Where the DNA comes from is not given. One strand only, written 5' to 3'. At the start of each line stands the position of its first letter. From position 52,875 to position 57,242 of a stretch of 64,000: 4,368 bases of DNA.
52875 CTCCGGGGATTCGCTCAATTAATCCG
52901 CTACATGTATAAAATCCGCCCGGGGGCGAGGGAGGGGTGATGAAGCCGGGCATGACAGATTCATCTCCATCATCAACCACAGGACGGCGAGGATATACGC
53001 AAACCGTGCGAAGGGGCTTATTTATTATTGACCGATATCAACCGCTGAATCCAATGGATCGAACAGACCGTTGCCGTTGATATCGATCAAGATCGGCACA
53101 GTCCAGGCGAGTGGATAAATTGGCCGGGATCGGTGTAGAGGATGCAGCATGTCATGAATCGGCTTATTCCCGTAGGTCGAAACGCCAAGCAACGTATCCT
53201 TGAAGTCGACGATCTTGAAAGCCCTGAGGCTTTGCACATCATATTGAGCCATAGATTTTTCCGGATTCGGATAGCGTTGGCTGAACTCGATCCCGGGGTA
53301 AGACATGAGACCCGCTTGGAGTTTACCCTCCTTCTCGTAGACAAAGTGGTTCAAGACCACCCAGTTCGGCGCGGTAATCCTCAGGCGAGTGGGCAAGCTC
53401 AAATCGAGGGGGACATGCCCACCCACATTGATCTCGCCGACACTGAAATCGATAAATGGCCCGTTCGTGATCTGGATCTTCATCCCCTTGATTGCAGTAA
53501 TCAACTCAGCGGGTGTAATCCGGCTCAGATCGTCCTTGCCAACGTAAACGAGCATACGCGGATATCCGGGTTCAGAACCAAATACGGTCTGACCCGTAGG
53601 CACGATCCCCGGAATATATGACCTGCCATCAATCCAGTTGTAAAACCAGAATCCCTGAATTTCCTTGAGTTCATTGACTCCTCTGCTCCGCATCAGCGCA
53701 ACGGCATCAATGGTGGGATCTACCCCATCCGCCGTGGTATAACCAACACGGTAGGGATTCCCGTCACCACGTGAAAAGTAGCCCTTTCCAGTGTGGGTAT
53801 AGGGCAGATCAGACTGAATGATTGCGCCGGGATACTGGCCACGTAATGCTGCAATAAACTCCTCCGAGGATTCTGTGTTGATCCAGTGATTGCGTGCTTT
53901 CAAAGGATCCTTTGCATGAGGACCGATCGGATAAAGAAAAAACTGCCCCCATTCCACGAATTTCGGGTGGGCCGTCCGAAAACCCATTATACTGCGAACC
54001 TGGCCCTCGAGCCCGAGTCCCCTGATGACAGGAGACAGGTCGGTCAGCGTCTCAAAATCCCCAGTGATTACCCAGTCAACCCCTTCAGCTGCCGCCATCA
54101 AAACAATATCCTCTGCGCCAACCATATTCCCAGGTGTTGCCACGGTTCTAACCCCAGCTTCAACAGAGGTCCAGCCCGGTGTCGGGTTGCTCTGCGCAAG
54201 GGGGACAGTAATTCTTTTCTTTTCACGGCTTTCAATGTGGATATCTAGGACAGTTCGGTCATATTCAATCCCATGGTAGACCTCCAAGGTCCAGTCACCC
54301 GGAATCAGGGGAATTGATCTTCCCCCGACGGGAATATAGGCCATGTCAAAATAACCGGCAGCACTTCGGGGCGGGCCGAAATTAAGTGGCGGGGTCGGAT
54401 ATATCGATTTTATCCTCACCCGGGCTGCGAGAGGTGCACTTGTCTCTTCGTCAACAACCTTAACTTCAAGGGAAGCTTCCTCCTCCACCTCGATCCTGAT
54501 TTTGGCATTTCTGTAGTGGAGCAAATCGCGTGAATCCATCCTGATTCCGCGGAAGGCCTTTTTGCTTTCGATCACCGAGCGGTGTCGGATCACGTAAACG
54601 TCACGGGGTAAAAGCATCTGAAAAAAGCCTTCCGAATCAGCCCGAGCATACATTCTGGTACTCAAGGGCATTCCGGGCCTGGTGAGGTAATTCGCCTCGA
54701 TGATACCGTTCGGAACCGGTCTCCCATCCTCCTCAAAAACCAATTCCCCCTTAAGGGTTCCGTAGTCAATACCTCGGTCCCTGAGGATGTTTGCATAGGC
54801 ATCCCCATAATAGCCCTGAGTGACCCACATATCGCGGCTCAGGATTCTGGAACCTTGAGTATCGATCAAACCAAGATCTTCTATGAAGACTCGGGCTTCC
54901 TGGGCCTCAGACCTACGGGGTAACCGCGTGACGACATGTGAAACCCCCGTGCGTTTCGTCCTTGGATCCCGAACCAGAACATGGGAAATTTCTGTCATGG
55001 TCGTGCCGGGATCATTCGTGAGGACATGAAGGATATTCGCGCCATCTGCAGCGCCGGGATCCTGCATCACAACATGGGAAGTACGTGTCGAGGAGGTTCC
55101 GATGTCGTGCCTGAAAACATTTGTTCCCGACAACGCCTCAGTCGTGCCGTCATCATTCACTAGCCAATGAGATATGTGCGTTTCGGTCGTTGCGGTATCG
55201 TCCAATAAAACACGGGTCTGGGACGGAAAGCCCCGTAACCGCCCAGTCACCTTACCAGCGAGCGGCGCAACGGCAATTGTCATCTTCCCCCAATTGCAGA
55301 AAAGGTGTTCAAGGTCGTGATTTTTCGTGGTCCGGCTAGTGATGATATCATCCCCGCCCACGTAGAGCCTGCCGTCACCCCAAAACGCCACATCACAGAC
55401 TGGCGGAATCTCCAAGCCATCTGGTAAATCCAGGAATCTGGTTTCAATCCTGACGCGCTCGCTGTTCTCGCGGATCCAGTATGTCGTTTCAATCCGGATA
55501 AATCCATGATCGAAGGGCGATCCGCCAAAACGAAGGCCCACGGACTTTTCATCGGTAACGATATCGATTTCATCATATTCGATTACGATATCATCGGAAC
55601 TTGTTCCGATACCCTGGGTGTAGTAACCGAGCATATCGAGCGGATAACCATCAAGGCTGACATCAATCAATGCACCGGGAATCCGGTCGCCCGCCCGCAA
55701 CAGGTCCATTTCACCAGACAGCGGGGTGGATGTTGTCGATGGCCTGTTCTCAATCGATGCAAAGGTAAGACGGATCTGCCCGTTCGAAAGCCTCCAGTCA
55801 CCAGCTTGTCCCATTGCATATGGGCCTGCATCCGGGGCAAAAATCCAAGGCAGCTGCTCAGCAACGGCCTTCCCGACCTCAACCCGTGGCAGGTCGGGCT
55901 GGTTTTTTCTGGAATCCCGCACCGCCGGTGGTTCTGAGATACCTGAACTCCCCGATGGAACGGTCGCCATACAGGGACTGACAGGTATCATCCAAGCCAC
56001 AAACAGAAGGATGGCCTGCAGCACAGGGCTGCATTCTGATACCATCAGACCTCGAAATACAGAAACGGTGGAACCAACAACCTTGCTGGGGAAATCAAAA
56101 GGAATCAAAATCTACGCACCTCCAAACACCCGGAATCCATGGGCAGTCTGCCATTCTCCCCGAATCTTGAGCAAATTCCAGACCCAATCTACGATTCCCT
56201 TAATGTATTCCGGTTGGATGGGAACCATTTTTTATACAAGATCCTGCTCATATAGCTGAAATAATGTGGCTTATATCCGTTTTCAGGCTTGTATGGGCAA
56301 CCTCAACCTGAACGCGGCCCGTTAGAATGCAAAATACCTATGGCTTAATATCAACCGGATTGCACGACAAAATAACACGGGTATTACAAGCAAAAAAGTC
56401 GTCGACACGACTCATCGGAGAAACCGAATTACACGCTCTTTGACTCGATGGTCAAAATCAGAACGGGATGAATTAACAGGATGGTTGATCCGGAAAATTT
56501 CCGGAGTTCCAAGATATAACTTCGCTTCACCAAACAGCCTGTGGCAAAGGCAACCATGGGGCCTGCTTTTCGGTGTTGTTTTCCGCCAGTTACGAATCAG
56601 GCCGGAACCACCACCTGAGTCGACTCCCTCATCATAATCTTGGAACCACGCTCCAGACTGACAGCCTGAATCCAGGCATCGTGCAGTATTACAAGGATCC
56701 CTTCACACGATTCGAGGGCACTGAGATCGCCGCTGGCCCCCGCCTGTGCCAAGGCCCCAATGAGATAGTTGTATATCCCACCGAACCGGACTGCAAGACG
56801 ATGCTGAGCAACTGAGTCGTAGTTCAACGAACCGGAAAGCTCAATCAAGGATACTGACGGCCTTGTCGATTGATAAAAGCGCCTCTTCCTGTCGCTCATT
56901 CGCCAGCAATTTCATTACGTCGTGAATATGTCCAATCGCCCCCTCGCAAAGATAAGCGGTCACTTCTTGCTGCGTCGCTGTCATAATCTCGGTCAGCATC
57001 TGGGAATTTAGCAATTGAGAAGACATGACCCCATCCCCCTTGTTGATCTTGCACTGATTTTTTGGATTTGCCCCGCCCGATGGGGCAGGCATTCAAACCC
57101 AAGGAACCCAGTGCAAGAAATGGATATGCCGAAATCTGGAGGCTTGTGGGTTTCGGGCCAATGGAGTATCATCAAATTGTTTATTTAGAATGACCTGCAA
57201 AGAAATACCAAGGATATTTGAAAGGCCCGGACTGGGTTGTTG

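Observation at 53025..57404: Large secreted repeat protein of unknown function next to a 1.3-kb gene-poor divergent region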

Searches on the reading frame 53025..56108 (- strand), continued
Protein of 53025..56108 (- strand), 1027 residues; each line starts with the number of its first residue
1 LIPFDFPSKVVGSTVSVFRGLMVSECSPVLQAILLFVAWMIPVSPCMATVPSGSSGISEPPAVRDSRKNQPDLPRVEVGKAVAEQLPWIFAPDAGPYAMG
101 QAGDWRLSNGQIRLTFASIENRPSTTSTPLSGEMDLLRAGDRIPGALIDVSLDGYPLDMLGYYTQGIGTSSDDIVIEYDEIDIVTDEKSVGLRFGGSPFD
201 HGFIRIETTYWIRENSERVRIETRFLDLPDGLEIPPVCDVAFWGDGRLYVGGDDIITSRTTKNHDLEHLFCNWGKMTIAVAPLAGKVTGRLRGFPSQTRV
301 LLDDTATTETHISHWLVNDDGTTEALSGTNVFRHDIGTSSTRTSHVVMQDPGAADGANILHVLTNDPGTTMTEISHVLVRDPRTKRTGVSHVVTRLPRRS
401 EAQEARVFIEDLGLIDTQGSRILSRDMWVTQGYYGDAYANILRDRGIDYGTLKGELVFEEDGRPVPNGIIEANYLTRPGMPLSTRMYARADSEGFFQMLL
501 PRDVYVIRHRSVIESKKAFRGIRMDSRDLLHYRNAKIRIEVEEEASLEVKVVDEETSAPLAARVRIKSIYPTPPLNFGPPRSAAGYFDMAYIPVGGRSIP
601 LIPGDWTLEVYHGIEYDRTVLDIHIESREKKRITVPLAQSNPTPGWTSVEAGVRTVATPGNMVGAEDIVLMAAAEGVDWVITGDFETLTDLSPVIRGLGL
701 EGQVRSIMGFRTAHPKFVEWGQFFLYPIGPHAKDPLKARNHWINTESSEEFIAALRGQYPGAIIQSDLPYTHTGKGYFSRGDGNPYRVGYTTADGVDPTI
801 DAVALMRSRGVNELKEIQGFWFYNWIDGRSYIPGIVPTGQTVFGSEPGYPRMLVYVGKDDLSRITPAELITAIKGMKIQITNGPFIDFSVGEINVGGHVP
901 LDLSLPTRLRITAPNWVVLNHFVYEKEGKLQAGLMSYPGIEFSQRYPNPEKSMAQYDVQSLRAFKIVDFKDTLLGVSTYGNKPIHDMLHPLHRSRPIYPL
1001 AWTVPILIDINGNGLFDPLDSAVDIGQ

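Call 67: search_protein_families(library=ncbifam, proteins=[P0003, P0159, P0102, P0076, P0010, P0039, P0052, P0071], max_evalue=0.01)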
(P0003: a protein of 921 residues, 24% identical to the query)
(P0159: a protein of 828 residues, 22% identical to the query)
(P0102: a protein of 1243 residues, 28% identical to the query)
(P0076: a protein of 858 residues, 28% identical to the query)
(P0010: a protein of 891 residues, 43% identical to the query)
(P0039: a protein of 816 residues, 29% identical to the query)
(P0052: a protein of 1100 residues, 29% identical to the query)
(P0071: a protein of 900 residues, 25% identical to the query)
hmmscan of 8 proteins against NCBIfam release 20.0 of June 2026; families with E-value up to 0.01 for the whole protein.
P0003 (921 aa): 1 family
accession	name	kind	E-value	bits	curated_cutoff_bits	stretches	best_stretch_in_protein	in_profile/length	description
NF038032.1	CehA_McbA_metalo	domain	1.7e-26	93.4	80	1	545-899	1-315/315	CehA/McbA family metallohydrolase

P0159 (828 aa): 1 family
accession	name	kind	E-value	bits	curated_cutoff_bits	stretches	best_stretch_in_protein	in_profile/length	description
NF038032.1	CehA_McbA_metalo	domain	6.1e-33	114.6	80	1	483-824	1-311/315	CehA/McbA family metallohydrolase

P0102 (1243 aa): 2 families
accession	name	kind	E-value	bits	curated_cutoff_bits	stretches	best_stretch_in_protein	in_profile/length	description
NF038032.1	CehA_McbA_metalo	domain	3.3e-50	171.3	80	1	504-850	1-315/315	CehA/McbA family metallohydrolase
NF033681.1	ExeM_NucH_DNase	subfamily_domain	0.00086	18.3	300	1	894-994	2-110/546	ExeM/NucH family extracellular endonuclease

P0076 (858 aa): 1 family
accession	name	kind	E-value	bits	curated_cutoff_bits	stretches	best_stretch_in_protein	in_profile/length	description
NF038032.1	CehA_McbA_metalo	domain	8.6e-40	137.1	80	1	509-846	2-315/315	CehA/McbA family metallohydrolase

P0010 (891 aa): 1 family
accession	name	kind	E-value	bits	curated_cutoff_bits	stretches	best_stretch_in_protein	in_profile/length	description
NF038032.1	CehA_McbA_metalo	domain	8.1e-07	28.8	80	1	662-804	138-278/315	CehA/McbA family metallohydrolase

P0039 (816 aa): 1 family
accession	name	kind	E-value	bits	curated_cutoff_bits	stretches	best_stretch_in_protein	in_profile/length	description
NF038032.1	CehA_McbA_metalo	domain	1.1e-20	74.3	80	1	441-798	1-315/315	CehA/McbA family metallohydrolase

P0052 (1100 aa): 1 family
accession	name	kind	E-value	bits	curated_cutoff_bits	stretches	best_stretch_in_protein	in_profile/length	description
NF038032.1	CehA_McbA_metalo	domain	0.00093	18.7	80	1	908-1019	187-287/315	CehA/McbA family metallohydrolase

P0071 (900 aa): 2 families
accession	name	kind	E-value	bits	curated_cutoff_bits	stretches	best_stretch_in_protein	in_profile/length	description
NF038032.1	CehA_McbA_metalo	domain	2.2e-20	73.3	80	1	477-830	1-315/315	CehA/McbA family metallohydrolase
TIGR04134.1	lipo_with_rSAM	hypoth_equivalog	3.9e-06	26.9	39.8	1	289-333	42-89/150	radical SAM-associated putative lipoprotein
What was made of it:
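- On CehA/McbA family metallohydrolase (NF038032): Canonical relatives score 93-171 bits (call 67).
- Closest known: CehA/McbA family metallohydrolase domain. Same: Homology is traceable through intermediates that match the whole 315-position profile (P0039 at 74 bits, P0071 at 73 bits; canonical P0102 at 171 bits) (call 67).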

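Call 78: find_encoding_contigs(protein=P0006, flank=5000, max_places=3)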
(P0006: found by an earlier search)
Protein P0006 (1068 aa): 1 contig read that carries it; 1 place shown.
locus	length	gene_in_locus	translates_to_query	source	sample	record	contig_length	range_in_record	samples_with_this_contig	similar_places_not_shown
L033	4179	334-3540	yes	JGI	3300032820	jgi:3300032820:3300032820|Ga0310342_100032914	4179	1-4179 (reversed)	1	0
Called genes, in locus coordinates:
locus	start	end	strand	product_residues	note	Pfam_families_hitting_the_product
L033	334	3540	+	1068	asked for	-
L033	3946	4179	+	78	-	?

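Call 88: search_protein_families(library=pfam, proteins=[L001:7734-8186:+, L001:5604-7031:+], max_evalue=0.1)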
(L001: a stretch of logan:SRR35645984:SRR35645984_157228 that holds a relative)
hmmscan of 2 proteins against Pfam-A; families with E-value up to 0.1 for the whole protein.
L001:7734-8186:+ (150 aa): 1 family
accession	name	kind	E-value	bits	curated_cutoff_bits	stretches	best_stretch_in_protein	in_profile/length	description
PF01442.23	Apolipoprotein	-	0.023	14.8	90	1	45-111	40-104/190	Apolipoprotein A1/A4/E domain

L001:5604-7031:+ (475 aa): 3 families
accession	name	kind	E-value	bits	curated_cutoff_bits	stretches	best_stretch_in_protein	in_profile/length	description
PF00669.25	Flagellin_N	-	2.1e-33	115.8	26.6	1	5-141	1-137/139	Bacterial flagellin N-terminal helical region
PF00700.27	Flagellin_C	-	1.2e-18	67.6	23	1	391-475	2-86/86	Bacterial flagellin C-terminal helical region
PF07196.18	Flagellin_IN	-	2e-08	34.7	22.7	1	258-307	2-54/55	Flagellin hook IN motif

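Call 92: search_protein_families(library=pfam, proteins=[L011:6063-6734:-, L011:5452-6066:-, L011:7286-7801:+, L011:10732-11937:+, L011:12096-16910:+, L003:9706-11352:+, L027:6187-7224:+], max_evalue=0.01)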
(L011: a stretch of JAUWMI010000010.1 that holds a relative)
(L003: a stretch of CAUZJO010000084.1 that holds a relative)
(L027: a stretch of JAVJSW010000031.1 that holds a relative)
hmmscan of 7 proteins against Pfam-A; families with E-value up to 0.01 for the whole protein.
L011:6063-6734:- (223 aa): 9 families
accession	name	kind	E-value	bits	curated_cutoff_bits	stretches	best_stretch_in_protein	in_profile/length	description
PF01209.24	Ubie_methyltran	-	2.7e-54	184.4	20.1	1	1-220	12-231/233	ubiE/COQ5 methyltransferase family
PF08241.18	Methyltransf_11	-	5.5e-19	69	21.2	1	41-141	1-95/95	Methyltransferase domain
PF13649.12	Methyltransf_25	-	6.2e-19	68.9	27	1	41-137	2-97/97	Methyltransferase domain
PF13847.12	Methyltransf_31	-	1.4e-14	54.4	27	1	38-145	5-113/145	Methyltransferase domain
PF08242.18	Methyltransf_12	-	1.9e-11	45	30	1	41-138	1-97/98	Methyltransferase domain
PF13489.12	Methyltransf_23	-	5.8e-09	36.3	27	1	24-206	9-163/164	Methyltransferase domain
PF01170.24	UPF0020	-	0.00039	20.6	22.3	1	54-110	69-125/197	RMKL-like, methyltransferase domain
PF02390.23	Methyltransf_4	-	0.0017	18.3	24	1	40-114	5-80/173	Putative methyltransferase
PF01135.25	PCMT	-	0.0092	16.2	20.3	0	36-88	73-125/210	Protein-L-isoaspartate(D-aspartate) O-methyltransferase (PCMT)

L011:5452-6066:- (204 aa): 1 family
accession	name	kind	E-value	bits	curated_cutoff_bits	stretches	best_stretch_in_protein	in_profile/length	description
PF02441.25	Flavoprotein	-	1.1e-45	155.6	22.7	1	4-184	2-159/162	Flavoprotein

L011:7286-7801:+ (171 aa): 3 families
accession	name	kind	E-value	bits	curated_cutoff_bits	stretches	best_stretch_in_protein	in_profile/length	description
PF07464.16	ApoLp-III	-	0.00083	20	36.3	1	65-143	49-128/146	Apolipophorin-III precursor (apoLp-III)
PF20379.3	DUF6674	-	0.0021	18.1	28.5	0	106-161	179-232/251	Family of unknown function (DUF6674)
PF01442.23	Apolipoprotein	-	0.0077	16.4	90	0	60-139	26-96/190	Apolipoprotein A1/A4/E domain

L011:10732-11937:+ (401 aa): 1 family
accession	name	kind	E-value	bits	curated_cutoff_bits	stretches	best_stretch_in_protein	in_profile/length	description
PF00404.24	Dockerin_1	-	0.0025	18.4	22.9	1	315-335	37-57/57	Dockerin type I domain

L011:12096-16910:+ (1604 aa): 37 families (the best 25 are shown)
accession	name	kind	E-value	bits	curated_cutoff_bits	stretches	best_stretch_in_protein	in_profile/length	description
PF00069.31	Pkinase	-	4.1e-56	190.7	31.7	1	1352-1594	1-254/263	Protein kinase domain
PF14559.12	TPR_19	-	1.3e-45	154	25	5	799-834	9-44/68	Tetratricopeptide repeat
PF13432.12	TPR_16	-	3.8e-41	139.5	32.7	4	543-607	2-65/65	Tetratricopeptide repeat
PF07714.23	PK_Tyr_Ser-Thr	-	1.6e-38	132.9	23.1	1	1354-1591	3-249/258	Protein tyrosine and serine/threonine kinase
PF13428.12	TPR_14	-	1.9e-35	118.1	23.5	1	989-1029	2-42/44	Tetratricopeptide repeat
PF13431.12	TPR_17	-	6.2e-28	95.1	24.4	0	1011-1041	2-32/34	Tetratricopeptide repeat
PF07719.23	TPR_2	-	2.9e-26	89.8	27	1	1219-1241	5-27/34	Tetratricopeptide repeat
PF00515.34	TPR_1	-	1.2e-17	63.3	27.8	1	1218-1241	4-27/34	Tetratricopeptide repeat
PF23914.1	TPR_CcmH_CycH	-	2.7e-17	63.5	42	2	773-877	43-148/158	Cytochrome c-type biogenesis protein H TPR domain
PF13414.12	TPR_11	-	2.8e-13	49.8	26.8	0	1002-1035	8-41/42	TPR repeat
PF24575.1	TPR_Slam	-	1e-12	48.8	35.2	0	544-583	53-92/104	Surface lipoprotein assembly modifier, N-terminal TPR repeats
PF25062.1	ARM_TT21_N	-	2.2e-11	44.4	40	0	965-1074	5-117/222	Tetratricopeptide repeat protein 21 N-terminal ARM repeat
PF13517.12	FG-GAP_3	-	4.9e-10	40.3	26.9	1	253-313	1-61/61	FG-GAP-like repeat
PF13570.13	Beta-prop_ACSF4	-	2.1e-09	37.7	133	1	63-233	140-294/329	Beta-alanine-activating enzyme, beta-propeller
PF25064.1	ARM_TT21_5th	-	2.5e-09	37.9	27.8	0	728-772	17-61/117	TT21 fifth ARM repeats domain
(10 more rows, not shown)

L003:9706-11352:+ (548 aa): 3 families
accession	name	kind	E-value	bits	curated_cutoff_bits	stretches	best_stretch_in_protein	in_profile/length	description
PF13428.12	TPR_14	-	6.7e-06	26.7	23.5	1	241-279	3-41/44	Tetratricopeptide repeat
PF14559.12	TPR_19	-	6.6e-05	23.6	25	0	242-279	28-64/68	Tetratricopeptide repeat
PF07719.23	TPR_2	-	0.00073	19.9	27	0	39-61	11-33/34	Tetratricopeptide repeat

L027:6187-7224:+ (345 aa): 0 families

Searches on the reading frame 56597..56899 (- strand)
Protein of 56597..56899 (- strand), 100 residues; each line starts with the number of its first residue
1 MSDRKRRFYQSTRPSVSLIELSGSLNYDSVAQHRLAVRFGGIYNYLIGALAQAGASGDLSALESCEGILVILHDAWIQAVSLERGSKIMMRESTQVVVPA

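Call 7: search_protein_families(library=pfam, proteins=[window:56597-56899:-], max_evalue=0.1)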
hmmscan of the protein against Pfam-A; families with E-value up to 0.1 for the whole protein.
window:56597-56899:- (100 aa): 1 family
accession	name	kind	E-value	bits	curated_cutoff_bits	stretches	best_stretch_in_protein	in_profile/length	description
PF02561.19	FliS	-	1e-06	29.4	26.7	1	19-79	56-114/115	Flagellar protein FliS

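Call 8: search_protein_families(library=ncbifam, proteins=[window:56597-56899:-], max_evalue=0.1)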
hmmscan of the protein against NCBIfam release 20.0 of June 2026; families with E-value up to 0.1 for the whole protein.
window:56597-56899:- (100 aa): 1 family
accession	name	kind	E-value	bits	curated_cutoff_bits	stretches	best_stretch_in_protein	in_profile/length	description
TIGR00208.1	fliS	equivalog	2.4e-07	30.9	53.75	1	18-81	61-122/124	flagellar export chaperone FliS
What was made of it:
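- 56597..57026 (-): fliS pseudogene (flagellin export chaperone), start ATG at 57026 with an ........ ribosome-binding site. It is split by a 1-nt insertion at 56846/56847, which creates a TGA stop at 56841-56843. Pfam and NCBIfam matches to the two halves (calls 7, 8).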

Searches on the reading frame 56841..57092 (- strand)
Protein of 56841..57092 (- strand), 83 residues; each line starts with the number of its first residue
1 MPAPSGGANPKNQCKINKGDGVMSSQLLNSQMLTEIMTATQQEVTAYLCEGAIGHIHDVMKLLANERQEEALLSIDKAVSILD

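Call 7: search_protein_families(library=pfam, proteins=[window:56841-57092:-], max_evalue=0.1)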
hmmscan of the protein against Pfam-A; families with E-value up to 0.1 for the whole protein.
window:56841-57092:- (83 aa): 1 family
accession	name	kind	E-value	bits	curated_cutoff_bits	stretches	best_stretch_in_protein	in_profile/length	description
PF02561.19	FliS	-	0.00013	22.7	26.7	1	34-82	7-55/115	Flagellar protein FliS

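Call 8: search_protein_families(library=ncbifam, proteins=[window:56841-57092:-], max_evalue=0.1)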
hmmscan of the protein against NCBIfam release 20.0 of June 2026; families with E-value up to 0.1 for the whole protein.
window:56841-57092:- (83 aa): 1 family
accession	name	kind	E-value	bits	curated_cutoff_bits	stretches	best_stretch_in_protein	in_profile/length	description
TIGR00208.1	fliS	equivalog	0.0051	16.9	53.75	1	35-82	14-61/124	flagellar export chaperone FliS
